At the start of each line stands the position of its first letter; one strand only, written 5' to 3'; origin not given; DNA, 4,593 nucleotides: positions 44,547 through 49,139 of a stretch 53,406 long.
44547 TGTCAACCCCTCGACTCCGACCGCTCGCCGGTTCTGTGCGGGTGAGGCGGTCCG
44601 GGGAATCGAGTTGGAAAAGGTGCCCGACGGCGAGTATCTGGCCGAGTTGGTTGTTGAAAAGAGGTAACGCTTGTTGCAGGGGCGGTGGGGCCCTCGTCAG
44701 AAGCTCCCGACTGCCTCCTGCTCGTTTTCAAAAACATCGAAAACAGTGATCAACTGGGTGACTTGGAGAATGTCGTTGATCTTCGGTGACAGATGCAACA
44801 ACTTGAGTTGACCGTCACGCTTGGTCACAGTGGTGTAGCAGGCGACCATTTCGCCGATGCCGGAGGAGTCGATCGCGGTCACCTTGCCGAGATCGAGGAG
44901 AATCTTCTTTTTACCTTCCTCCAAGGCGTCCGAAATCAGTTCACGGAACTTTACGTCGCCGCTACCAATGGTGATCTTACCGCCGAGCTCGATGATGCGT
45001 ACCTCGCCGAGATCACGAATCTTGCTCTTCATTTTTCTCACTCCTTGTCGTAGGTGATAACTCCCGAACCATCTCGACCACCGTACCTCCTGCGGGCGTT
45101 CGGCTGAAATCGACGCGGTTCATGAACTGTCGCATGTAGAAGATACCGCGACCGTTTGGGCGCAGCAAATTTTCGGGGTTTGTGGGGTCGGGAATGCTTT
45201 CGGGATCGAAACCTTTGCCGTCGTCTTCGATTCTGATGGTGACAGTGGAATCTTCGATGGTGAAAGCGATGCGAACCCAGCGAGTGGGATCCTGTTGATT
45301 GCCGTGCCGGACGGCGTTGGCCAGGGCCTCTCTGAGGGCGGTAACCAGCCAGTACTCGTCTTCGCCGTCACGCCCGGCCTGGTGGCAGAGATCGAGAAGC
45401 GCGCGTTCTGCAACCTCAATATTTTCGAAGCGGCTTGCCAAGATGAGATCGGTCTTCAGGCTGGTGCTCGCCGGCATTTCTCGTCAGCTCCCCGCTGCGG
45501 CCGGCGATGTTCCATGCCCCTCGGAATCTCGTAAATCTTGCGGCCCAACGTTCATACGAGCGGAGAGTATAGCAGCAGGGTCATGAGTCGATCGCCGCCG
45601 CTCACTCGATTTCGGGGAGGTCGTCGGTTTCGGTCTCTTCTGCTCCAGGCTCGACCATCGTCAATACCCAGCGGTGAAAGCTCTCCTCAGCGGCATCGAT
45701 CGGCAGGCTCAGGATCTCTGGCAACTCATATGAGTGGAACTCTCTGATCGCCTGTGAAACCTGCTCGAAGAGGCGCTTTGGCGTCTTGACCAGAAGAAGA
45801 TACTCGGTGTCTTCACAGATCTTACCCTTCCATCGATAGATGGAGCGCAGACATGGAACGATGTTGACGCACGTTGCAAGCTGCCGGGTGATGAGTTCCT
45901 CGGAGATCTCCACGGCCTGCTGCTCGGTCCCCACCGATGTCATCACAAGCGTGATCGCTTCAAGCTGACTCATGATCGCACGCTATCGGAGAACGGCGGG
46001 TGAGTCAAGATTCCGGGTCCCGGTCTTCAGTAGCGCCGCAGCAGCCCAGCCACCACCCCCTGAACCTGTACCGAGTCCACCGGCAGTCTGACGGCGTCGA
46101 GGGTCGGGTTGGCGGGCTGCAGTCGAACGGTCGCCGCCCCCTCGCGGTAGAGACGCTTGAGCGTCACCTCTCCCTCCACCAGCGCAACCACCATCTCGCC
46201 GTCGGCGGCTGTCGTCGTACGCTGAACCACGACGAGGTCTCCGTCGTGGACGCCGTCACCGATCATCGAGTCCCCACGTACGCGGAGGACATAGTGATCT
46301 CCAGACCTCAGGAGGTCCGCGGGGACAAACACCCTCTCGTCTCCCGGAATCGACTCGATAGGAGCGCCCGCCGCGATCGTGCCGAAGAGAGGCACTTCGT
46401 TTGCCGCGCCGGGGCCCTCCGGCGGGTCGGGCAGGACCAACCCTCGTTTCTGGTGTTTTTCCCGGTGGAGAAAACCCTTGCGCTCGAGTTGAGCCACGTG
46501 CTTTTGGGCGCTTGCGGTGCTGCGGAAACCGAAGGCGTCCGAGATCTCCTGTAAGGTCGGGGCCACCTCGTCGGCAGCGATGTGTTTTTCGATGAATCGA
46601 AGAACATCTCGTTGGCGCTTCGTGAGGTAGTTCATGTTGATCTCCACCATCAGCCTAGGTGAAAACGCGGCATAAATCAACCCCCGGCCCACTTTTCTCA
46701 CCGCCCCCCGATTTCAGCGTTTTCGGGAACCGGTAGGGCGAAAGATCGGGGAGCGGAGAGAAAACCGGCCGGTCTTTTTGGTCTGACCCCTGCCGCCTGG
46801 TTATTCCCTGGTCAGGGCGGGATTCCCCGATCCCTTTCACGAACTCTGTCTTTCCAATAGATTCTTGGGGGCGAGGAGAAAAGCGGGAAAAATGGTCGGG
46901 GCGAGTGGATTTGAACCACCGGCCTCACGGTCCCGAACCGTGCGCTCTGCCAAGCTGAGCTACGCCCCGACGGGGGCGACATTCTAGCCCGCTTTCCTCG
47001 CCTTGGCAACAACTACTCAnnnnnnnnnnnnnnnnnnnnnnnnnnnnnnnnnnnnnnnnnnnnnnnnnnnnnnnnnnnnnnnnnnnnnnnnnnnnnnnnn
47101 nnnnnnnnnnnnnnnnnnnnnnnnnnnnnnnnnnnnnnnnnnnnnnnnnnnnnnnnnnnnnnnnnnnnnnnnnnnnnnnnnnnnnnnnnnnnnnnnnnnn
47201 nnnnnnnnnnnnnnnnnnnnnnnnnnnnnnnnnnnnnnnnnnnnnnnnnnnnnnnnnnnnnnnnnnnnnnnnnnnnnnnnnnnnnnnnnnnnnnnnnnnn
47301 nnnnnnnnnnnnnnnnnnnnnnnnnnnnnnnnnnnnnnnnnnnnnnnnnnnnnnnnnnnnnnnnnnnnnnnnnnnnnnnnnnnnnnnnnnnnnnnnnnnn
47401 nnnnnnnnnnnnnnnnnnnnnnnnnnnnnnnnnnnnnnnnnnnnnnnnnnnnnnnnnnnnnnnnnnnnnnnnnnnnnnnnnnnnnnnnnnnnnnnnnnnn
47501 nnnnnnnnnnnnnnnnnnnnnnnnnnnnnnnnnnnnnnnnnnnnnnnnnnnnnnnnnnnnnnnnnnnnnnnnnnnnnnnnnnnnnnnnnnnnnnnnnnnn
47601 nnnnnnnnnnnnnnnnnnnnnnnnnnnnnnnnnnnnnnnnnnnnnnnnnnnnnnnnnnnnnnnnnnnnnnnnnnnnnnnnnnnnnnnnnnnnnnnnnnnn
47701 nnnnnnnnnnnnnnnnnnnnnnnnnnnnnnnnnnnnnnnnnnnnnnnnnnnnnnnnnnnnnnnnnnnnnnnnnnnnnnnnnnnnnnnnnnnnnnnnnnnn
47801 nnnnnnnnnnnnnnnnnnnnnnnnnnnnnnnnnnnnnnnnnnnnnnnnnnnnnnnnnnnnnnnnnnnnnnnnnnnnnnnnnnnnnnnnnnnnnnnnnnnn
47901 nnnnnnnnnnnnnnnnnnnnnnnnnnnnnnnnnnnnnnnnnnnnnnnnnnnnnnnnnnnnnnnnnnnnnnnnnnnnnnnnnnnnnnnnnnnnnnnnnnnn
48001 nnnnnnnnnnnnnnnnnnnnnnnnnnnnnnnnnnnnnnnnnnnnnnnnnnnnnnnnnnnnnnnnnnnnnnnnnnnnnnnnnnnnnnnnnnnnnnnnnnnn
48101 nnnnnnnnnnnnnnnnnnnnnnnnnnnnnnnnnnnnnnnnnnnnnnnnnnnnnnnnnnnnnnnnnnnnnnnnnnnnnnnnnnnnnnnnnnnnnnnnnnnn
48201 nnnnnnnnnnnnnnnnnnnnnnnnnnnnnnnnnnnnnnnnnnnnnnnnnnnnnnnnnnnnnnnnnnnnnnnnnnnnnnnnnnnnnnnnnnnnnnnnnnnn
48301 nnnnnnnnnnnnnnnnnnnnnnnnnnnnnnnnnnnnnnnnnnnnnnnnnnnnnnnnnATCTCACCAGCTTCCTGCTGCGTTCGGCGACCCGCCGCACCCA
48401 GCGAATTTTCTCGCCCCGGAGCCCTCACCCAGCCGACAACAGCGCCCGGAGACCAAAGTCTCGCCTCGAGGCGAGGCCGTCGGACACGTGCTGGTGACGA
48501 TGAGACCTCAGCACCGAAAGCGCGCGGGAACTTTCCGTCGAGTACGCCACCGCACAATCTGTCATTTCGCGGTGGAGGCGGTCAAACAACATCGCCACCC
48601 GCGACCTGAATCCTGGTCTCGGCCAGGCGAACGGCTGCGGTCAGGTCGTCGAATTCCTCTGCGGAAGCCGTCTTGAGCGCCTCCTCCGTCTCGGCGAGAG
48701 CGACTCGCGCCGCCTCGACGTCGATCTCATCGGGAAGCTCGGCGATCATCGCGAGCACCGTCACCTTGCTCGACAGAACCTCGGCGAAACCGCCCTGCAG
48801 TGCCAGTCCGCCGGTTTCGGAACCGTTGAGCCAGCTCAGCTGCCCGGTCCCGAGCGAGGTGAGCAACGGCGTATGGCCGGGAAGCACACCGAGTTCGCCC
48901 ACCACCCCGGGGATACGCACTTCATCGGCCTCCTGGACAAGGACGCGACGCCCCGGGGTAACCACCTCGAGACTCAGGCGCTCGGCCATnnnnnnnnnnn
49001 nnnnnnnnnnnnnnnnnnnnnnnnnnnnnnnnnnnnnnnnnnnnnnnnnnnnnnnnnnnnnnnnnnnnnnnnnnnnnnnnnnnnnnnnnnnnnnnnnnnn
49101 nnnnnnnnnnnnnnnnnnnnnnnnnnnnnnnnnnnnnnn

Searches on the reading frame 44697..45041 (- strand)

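Call 83: search_protein_families(library=pfam, proteins=[window:44697-45041:-], max_evalue=0.001)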
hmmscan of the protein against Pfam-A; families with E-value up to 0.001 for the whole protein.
window:44697-45041:- (114 aa): 2 families
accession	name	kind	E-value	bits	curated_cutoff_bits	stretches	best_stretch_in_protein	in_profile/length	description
PF01740.26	STAS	-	4.6e-15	55.7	22.6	1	11-110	7-106/106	STAS domain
PF13466.11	STAS_2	-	5.8e-09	36.4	29.2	1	17-95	1-77/80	STAS domain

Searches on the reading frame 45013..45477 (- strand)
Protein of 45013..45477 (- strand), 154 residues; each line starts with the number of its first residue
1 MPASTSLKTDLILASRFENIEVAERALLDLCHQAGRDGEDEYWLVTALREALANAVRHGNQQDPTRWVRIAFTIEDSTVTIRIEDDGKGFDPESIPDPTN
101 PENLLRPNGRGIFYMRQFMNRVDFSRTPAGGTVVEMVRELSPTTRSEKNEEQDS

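Call 83: search_protein_families(library=pfam, proteins=[window:45013-45477:-], max_evalue=0.001)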
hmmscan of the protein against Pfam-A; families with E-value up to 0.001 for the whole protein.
window:45013-45477:- (154 aa): 2 families
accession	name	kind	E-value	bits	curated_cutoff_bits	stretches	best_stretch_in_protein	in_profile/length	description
PF13581.12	HATPase_c_2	-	1.5e-25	90.1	27.4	1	15-137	3-126/127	Histidine kinase-like ATPase domain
PF02518.31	HATPase_c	-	3e-11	44.2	26.4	1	40-136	2-105/111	Histidine kinase-, DNA gyrase B-, and HSP90-like ATPase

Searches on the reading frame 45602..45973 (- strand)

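Call 83: search_protein_families(library=pfam, proteins=[window:45602-45973:-], max_evalue=0.001)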
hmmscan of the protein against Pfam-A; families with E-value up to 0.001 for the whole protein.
window:45602-45973:- (123 aa): 1 family
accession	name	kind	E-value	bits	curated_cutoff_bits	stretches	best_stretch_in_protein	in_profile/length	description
PF03091.20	CutA1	-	5.4e-32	110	22.4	1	9-103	2-96/99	CutA1 divalent ion tolerance protein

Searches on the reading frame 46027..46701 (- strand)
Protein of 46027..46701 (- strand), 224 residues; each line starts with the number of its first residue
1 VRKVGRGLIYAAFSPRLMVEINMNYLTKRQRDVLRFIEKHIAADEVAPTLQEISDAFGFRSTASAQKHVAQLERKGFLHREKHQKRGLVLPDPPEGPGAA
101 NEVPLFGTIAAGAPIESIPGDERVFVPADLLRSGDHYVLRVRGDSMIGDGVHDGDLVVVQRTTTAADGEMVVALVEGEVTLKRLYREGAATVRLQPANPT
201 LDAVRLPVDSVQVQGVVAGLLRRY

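Call 9: search_protein_families(library=ncbifam, proteins=[window:46027-46701:-], max_evalue=0.00001)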
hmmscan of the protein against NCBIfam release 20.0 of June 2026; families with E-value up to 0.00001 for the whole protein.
window:46027-46701:- (224 aa): 2 families
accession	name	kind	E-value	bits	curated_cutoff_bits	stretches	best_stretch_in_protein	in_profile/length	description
TIGR00498.1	lexA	equivalog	4.1e-53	180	110.95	1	23-223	1-201/203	transcriptional repressor LexA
NF007621.2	PRK10276.1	subfamily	2e-18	66.5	110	1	137-220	30-113/115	translesion error-prone DNA polymerase V autoproteolytic subunit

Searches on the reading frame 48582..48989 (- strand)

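Call 10: search_protein_families(library=ncbifam, proteins=[window:48582-48989:-], max_evalue=0.00001)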
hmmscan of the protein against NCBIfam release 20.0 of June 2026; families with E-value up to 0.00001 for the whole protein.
window:48582-48989:- (135 aa): 16 families
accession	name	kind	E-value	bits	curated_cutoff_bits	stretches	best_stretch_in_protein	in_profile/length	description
NF009980.0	PRK13446.1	equivalog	3.6e-38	130.5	129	1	1-131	1-132/136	F0F1 ATP synthase subunit epsilon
TIGR01216.1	ATP_synt_epsi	equivalog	1.7e-25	89.5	67.25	1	5-129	2-128/130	ATP synthase F1 subunit epsilon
NF011322.0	PRK14735.1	equivalog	4.8e-23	81.6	202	1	6-130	4-129/139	F0F1 ATP synthase subunit epsilon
NF001846.0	PRK00571.1-3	equivalog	2.8e-21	76.1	132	1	4-130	3-134/137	F0F1 ATP synthase subunit epsilon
NF001847.0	PRK00571.1-4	equivalog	9.7e-20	70.7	135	1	4-129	3-128/139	F0F1 ATP synthase subunit epsilon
NF001851.0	PRK00571.2-4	equivalog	1.9e-19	70.1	131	1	1-115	1-116/135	F0F1 ATP synthase subunit epsilon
NF009979.0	PRK13444.1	equivalog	1.9e-18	67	163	1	1-112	2-113/127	F0F1 ATP synthase subunit epsilon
NF009977.0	PRK13442.1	equivalog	9.9e-17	61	80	1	2-99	3-101/102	F0F1 ATP synthase subunit epsilon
NF011323.0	PRK14736.1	subfamily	1e-16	61.1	145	1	5-97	4-102/133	F0F1 ATP synthase subunit epsilon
NF009983.0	PRK13449.1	equivalog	1.2e-16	60.8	106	1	4-81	3-82/88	ATP synthase F1 subunit epsilon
NF009982.0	PRK13448.1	equivalog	6.2e-16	58.7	146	1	5-115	4-114/135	F0F1 ATP synthase subunit epsilon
NF009984.0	PRK13450.1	equivalog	2.3e-15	56.7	164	1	1-122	1-121/133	F0F1 ATP synthase subunit epsilon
NF001852.0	PRK00571.2-5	equivalog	3.2e-15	56.5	145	1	5-111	4-113/124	F0F1 ATP synthase subunit epsilon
NF009978.0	PRK13443.1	equivalog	3e-14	53.3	148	1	1-119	1-120/136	F0F1 ATP synthase subunit epsilon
NF009986.0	PRK13452.1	equivalog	7.8e-14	52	207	1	5-126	6-127/145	F0F1 ATP synthase subunit epsilon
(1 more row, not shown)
